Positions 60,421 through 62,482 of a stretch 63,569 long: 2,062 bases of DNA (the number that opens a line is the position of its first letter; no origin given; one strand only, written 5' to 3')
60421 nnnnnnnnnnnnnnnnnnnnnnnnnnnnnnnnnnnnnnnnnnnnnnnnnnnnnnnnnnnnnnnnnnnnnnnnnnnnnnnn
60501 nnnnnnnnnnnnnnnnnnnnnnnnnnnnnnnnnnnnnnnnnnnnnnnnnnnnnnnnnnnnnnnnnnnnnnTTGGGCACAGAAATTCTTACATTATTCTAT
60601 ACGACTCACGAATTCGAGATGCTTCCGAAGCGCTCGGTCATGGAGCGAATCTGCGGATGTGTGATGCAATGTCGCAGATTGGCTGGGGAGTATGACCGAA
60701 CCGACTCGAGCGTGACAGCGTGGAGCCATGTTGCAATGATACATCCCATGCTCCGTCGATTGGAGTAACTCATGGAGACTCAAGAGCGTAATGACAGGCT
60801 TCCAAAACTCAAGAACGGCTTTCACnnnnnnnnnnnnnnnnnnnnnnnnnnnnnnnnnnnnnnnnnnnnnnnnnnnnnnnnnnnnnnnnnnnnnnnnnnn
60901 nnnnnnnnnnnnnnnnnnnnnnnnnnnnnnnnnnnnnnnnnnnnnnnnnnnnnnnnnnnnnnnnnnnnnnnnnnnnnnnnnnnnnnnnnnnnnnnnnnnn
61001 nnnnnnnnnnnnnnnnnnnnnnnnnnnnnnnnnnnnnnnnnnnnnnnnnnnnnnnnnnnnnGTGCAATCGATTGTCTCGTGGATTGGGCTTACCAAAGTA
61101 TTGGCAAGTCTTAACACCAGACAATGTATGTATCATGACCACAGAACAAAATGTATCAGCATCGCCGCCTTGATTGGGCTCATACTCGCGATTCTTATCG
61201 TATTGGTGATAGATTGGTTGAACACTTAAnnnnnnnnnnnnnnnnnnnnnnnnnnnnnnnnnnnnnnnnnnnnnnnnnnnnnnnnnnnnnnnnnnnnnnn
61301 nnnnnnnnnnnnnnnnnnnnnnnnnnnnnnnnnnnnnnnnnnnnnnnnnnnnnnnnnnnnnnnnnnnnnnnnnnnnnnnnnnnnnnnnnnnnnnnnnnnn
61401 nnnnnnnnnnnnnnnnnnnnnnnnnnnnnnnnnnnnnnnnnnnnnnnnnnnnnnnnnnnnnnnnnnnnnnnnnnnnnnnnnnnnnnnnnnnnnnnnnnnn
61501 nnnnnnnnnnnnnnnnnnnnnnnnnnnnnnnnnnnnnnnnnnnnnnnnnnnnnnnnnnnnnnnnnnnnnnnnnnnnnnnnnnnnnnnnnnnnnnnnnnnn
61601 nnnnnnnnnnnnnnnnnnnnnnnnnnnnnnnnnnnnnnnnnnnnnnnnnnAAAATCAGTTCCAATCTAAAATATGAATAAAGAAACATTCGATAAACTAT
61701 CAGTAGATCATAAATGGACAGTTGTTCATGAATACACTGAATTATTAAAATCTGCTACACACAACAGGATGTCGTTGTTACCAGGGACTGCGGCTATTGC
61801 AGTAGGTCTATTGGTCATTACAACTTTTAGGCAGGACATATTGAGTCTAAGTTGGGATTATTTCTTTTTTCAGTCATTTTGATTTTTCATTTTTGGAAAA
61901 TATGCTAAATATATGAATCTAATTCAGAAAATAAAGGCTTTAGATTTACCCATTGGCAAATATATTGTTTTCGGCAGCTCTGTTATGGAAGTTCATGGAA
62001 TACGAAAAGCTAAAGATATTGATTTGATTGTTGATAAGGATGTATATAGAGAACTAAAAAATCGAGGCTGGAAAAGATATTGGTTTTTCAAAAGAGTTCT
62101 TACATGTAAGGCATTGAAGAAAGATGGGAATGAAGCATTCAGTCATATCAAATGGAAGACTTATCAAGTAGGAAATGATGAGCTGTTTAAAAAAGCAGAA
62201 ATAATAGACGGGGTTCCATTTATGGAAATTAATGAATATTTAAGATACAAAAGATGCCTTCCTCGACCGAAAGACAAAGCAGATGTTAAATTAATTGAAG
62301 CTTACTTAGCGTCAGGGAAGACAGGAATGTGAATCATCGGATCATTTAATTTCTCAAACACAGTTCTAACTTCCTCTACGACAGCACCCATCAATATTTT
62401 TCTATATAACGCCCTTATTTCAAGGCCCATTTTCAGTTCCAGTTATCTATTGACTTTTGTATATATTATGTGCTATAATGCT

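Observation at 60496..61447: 846-bp G+C-rich, ORF-free insertion at the 3' end of tRNA-Leu(GAG), bracketed by perfect 37-bp direct repeats and lacking an integrase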

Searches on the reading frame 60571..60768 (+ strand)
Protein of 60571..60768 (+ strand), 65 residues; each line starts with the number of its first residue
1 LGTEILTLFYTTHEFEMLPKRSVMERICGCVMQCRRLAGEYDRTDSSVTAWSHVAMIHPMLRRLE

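Call 56: search_protein_families(library=pfam, proteins=[window:60571-60768:+], max_evalue=10)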
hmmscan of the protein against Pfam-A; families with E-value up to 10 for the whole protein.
window:60571-60768:+ (65 aa): 1 family
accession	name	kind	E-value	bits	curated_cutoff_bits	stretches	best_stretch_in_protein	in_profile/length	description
PF13586.12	DDE_Tnp_1_2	-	0.12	13.3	29.2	1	14-61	38-85/86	Transposase DDE domain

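Call 57: search_protein_families(library=ncbifam, proteins=[window:60571-60768:+], max_evalue=10)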
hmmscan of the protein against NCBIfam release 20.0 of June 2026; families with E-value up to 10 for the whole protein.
window:60571-60768:+ (65 aa): 1 family
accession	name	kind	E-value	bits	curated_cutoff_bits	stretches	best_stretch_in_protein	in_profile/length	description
NF033580.1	transpos_IS5_3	equivalog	2.8e-07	30.3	110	1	12-58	209-255/258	IS5 family transposase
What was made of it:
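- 60604..60768 (+): 5'-truncated IS5-family transposase gene: the last ~55 codons plus the stop codon. The truncation point is at the edge of the left repeat, within about 5 nt. NCBIfam NF033580 transpos_IS5_3 matches at E 2.8e-7, profile positions 209-255 of 258 (call 57).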

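Call 59: find_homologous_proteins(query=window:60601-60765:+, max_evalue=1)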
Query seq(55 aa): no candidate shares three 5-residue words with the query. No homologue found.

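Call 60: search_dna_similar(query=window:60607-60765:+, collection=plasmids, mode=protein, max_evalue=10, max_rows=15)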
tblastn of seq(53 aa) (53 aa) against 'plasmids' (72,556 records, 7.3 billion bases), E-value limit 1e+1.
Records with a match: 1369; places in all: 2780; records where one place covers at least 80% of the query: 1200.
Best place of each record, by identity: <60% 1369.
By first word of the organism name: Streptomyces 185; Lactiplantibacillus 181; Ralstonia 116; Rhizobium 96; Sinorhizobium 91; Lacticaseibacillus 87; Roseomonas 37; Levilactobacillus 33; Burkholderia 25; Acetobacter 23; and 125 more.
By predicted mobility (MOB-suite, as given by PLSDB): mobilizable 535; non-mobilizable 477; conjugative 357.
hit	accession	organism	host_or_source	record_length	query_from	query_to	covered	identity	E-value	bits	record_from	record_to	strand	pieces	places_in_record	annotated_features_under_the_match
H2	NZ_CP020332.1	Martelella mediterranea DSM 17316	-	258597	3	52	94%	48.0%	6e-8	53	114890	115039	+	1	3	IS5 family transposase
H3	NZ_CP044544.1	Bradyrhizobium betae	Beta vulgaris,Cell culture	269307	3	52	94%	48.0%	9e-7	50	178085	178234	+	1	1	IS5 family transposase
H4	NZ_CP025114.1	Bradyrhizobium sp. SK17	whole organism,agricultural soil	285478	3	52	94%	48.0%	9e-7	50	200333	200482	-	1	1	IS5 family transposase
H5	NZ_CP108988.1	Streptomyces sp. NBC_00723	-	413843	3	52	94%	48.0%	2e-4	43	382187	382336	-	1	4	IS5 family transposase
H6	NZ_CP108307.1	Streptomyces sp. NBC_00015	-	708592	3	52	94%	48.0%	4e-4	42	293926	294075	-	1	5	none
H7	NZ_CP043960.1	Streptomyces tendae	microorganism,soil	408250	3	52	94%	48.0%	5e-4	42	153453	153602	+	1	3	none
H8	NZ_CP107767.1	Streptomyces griseorubiginosus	-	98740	3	52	94%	47.1%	7e-2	36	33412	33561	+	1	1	IS5 family transposase | hypothetical protein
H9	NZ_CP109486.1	Streptomyces sp. NBC_01445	-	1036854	7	52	87%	51.1%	1e-2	38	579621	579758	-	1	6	record has no annotation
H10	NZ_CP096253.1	Bradyrhizobium barranii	Glycine max cv. AC Glengarry,Cell ...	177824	1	52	98%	44.2%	4e-6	48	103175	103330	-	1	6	none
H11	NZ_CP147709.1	Bradyrhizobium septentrionale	Glycine max,cell culture,Root nodule ...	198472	1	52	98%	44.2%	4e-6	48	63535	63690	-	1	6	none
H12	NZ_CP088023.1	Bradyrhizobium quebecense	Glycine max cv. AC Glengarry,Cell ...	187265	1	52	98%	44.2%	4e-6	48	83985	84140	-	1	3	IS5 family transposase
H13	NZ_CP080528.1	Mesorhizobium sp. AR07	Oxytropis sp.,Cell culture,root nodule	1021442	3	52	94%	46.0%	9e-7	50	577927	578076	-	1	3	record has no annotation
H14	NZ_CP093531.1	Shinella zoogloeoides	-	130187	3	52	94%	46.0%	9e-7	50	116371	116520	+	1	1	IS5 family transposase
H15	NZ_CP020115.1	Nodularia spumigena UHCC 0039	DNA sample,Gulf of Finland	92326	3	52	94%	46.0%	3e-5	45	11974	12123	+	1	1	IS5 family transposase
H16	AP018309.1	Aulosira laxa NIES-50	-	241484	3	52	94%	46.0%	3e-5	45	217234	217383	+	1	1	transposase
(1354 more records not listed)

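Call 61: get_annotated_region(hit=H2, flank=1200)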
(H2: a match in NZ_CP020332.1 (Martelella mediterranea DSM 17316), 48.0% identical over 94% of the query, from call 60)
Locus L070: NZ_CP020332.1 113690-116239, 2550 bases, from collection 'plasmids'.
description: Martelella mediterranea DSM 17316 strain MACL11 plasmid pMM259, complete sequence
organism: Martelella mediterranea DSM 17316 (NCBI taxid 1122214)
taxonomy: Bacteria; Pseudomonadota; Alphaproteobacteria; Hyphomicrobiales; Aurantimonadaceae; Martelella; Martelella mediterranea; Martelella mediterranea DSM 17316
host: -; source: -; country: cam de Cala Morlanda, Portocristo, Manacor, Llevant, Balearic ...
typing (MOB-suite, as given by PLSDB): conjugative; replicon rep_cluster_354,rep_cluster_605; relaxase MOBP,MOBQ; mating-pair formation MPF_T
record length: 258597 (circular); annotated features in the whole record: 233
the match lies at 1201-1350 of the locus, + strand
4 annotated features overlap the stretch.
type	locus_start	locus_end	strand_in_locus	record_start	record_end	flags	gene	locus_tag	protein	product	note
CDS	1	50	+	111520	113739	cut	-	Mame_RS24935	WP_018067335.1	DotA/TraY family protein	-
CDS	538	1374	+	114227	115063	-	-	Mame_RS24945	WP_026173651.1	IS5 family transposase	-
CDS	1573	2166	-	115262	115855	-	-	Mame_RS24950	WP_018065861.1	isoprenylcysteine carboxylmethyltransferase family protein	-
CDS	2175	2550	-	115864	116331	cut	-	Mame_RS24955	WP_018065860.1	DUF411 domain-containing protein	-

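Call 77: get_annotated_region(hit=H3, flank=1200)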
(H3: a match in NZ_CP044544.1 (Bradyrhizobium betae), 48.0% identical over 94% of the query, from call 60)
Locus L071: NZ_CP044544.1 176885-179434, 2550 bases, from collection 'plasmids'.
description: Bradyrhizobium betae strain PL7HG1 plasmid pBbPL7HG1, complete sequence
organism: Bradyrhizobium betae (NCBI taxid 244734)
taxonomy: Bacteria; Pseudomonadota; Alphaproteobacteria; Hyphomicrobiales; Nitrobacteraceae; Bradyrhizobium; Bradyrhizobium betae
host: -; source: Beta vulgaris,Cell culture; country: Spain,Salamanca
typing (MOB-suite, as given by PLSDB): conjugative; relaxase MOBP; mating-pair formation MPF_T
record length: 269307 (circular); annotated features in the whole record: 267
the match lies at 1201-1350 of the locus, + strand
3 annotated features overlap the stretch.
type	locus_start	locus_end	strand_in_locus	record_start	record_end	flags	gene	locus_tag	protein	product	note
CDS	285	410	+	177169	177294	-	-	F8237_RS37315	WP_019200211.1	hypothetical protein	-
CDS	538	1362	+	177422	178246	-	-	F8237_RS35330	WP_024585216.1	IS5 family transposase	-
CDS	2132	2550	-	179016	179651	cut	-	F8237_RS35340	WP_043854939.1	TetR family transcriptional regulator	-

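Call 78: get_annotated_region(hit=H5, flank=1200)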
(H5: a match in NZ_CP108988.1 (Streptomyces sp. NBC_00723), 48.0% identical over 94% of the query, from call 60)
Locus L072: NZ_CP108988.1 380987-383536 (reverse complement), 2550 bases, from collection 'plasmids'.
description: Streptomyces sp. NBC_00723 plasmid unnamed1, complete sequence
organism: Streptomyces sp. NBC_00723 (NCBI taxid 2903673)
taxonomy: Bacteria; Actinomycetota; Actinomycetes; Kitasatosporales; Streptomycetaceae; Streptomyces; Streptomyces sp. NBC 00723
host: -; source: -; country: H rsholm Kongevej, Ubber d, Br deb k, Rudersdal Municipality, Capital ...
typing (MOB-suite, as given by PLSDB): non-mobilizable
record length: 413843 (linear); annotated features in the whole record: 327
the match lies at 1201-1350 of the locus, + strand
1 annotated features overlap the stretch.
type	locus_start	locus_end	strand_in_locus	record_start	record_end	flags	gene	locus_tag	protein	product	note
CDS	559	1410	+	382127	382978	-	-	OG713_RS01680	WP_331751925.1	IS5 family transposase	-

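Call 79: get_annotated_region(hit=H15, flank=1200)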
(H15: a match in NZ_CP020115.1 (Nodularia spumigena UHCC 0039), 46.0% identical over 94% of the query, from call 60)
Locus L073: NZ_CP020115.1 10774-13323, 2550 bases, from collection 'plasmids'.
description: Nodularia spumigena UHCC 0039 plasmid pUHCC0039a, complete sequence
organism: Nodularia spumigena UHCC 0039 (NCBI taxid 1914872)
taxonomy: Bacteria; Cyanobacteriota; Cyanophyceae; Nostocales; Aphanizomenonaceae; Nodularia; Nodularia spumigena; Nodularia spumigena UHCC 0039
host: -; source: DNA sample,Gulf of Finland; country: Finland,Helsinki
typing (MOB-suite, as given by PLSDB): mobilizable; relaxase MOBV
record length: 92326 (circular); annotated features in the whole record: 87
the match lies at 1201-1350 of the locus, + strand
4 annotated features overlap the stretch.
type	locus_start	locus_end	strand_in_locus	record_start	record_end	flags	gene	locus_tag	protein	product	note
CDS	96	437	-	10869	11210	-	-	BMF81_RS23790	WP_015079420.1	recombinase family protein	-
CDS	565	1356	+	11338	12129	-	-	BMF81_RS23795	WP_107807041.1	IS5 family transposase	-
CDS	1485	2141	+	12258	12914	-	-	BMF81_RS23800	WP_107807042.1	nucleoside monophosphate kinase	-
CDS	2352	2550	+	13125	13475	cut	trxA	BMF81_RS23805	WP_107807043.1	thioredoxin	-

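Call 80: get_annotated_region(hit=H14, flank=1200)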
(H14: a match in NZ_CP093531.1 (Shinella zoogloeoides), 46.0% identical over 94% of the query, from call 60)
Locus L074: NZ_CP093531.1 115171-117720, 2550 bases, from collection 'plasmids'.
description: Shinella zoogloeoides strain XJ20 plasmid p3, complete sequence
organism: Shinella zoogloeoides (NCBI taxid 352475)
taxonomy: Bacteria; Pseudomonadota; Alphaproteobacteria; Hyphomicrobiales; Rhizobiaceae; Shinella; Shinella zoogloeoides
host: -; source: -; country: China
typing (MOB-suite, as given by PLSDB): non-mobilizable
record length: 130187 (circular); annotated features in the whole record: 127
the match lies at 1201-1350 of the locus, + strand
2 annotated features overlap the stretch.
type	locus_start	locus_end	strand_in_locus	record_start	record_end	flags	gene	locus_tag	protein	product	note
CDS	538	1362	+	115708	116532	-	-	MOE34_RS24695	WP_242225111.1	IS5 family transposase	-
CDS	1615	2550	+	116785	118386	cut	-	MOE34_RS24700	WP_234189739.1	hypothetical protein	-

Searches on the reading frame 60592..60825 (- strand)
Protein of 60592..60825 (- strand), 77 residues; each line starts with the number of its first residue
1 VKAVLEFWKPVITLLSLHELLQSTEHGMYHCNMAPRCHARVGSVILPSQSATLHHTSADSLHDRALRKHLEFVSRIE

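Call 15: find_encoding_contigs(protein=window:60592-60825:-, flank=10000, max_places=10)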
Protein window:60592-60825:- (77 aa): no gene with exactly this product is on record in the collection.

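Call 56: search_protein_families(library=pfam, proteins=[window:60592-60825:-], max_evalue=10)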
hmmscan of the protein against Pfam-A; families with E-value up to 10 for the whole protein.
window:60592-60825:- (77 aa): 0 families

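Call 57: search_protein_families(library=ncbifam, proteins=[window:60592-60825:-], max_evalue=10)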
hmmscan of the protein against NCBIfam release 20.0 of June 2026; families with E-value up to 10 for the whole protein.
window:60592-60825:- (77 aa): 0 families

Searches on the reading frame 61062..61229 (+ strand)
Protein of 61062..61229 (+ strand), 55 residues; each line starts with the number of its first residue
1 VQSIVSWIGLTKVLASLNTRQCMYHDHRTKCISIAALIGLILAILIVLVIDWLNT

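Call 16: find_encoding_contigs(protein=window:61062-61229:+, flank=10000, max_places=10)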
Protein window:61062-61229:+ (55 aa): no gene with exactly this product is on record in the collection.
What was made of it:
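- Tried and rejected: Exact-protein look-ups of insert ORFs found none on record (calls 15, 16).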

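Call 56: search_protein_families(library=pfam, proteins=[window:61062-61229:+], max_evalue=10)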
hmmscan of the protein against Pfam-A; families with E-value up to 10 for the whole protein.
window:61062-61229:+ (55 aa): 2 families
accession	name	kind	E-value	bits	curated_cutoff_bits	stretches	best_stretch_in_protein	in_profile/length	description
PF10997.13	Amj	-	0.02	14.7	27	1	8-51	158-200/253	Alternate to MurJ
PF06836.17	DUF1240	-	0.078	14.1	24.3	1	4-52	18-66/95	Protein of unknown function (DUF1240)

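Call 57: search_protein_families(library=ncbifam, proteins=[window:61062-61229:+], max_evalue=10)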
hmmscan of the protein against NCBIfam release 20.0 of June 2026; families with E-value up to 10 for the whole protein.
window:61062-61229:+ (55 aa): 1 family
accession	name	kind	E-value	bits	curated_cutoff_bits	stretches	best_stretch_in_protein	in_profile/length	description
NF033490.1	small_SPW0924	hypoth_equivalog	0.16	12.1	33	1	34-50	5-21/44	SPW_0924 family protein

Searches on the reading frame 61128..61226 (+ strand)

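Call 56: search_protein_families(library=pfam, proteins=[window:61128-61226:+], max_evalue=10)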
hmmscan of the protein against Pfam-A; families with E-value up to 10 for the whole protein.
seq(33 aa): 0 families

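Call 57: search_protein_families(library=ncbifam, proteins=[window:61128-61226:+], max_evalue=10)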
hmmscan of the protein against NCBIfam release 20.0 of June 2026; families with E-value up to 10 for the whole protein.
seq(33 aa): 1 family
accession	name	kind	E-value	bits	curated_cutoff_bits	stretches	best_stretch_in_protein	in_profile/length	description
NF033490.1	small_SPW0924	hypoth_equivalog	0.063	13.3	33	1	12-28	5-21/44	SPW_0924 family protein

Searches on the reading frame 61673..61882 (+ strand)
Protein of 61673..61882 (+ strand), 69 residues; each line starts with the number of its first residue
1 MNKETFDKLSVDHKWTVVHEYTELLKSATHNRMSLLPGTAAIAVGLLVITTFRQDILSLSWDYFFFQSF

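Call 73: search_protein_families(library=pfam, proteins=[window:61673-61882:+], max_evalue=0.01)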
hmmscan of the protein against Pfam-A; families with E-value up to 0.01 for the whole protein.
window:61673-61882:+ (69 aa): 0 families

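Call 83: find_encoding_contigs(protein=window:61673-61882:+, flank=10000, max_places=10)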
Protein window:61673-61882:+ (69 aa): 6 contigs read that carry it; 4 places shown.
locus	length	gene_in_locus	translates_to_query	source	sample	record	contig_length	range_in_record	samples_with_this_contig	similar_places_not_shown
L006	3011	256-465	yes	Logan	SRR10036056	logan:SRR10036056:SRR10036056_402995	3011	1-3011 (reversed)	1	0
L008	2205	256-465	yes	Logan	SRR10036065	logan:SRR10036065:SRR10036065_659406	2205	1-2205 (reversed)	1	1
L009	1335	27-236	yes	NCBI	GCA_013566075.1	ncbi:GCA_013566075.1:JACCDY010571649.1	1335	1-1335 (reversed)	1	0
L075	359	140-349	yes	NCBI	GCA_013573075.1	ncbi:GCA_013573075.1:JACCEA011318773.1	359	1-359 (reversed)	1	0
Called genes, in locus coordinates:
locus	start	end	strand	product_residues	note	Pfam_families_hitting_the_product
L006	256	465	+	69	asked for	-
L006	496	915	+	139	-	-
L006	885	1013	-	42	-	-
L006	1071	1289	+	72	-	-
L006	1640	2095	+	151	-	-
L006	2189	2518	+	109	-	PF00892:EamA (faint), PF00893:Multi_Drug_Res (weak)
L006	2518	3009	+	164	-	?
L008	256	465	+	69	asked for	-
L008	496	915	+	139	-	-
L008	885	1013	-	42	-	-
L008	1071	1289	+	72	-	-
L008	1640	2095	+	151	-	-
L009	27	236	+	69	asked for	-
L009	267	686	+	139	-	-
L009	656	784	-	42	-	-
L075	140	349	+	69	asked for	-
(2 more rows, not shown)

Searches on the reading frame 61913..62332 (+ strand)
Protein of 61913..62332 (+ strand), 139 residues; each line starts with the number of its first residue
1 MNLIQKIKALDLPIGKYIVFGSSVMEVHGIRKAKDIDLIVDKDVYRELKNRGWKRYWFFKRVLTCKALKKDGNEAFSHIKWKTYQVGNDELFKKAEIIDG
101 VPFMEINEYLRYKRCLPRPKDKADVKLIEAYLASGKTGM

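Call 14: find_encoding_contigs(protein=window:61913-62332:+, flank=10000, max_places=10)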
Protein window:61913-62332:+ (139 aa): 6 contigs read that carry it; 4 places shown.
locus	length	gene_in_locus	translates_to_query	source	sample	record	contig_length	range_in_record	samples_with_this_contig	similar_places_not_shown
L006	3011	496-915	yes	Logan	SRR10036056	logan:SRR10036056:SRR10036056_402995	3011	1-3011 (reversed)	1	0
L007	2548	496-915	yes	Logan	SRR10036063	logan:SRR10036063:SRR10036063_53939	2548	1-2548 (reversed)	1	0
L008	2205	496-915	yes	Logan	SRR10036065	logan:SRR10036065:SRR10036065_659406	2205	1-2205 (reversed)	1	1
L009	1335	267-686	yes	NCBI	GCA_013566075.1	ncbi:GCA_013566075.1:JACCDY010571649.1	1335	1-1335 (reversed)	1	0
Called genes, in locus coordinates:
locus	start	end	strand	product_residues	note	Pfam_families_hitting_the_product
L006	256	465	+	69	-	-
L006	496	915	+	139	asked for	-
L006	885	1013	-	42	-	-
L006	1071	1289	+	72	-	-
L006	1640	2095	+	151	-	-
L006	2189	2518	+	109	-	PF00892:EamA (faint), PF00893:Multi_Drug_Res (weak)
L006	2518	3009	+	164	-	?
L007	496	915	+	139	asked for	-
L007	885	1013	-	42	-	-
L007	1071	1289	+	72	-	-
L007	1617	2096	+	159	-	-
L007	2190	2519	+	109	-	PF00892:EamA (faint), PF00893:Multi_Drug_Res (weak)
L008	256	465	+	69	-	-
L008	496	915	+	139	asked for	-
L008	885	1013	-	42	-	-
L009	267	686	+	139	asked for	-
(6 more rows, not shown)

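Call 26: search_protein_families(library=pfam, proteins=[window:61913-62332:+], max_evalue=0.001)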
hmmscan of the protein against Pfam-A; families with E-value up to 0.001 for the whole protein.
window:61913-62332:+ (139 aa): 0 families
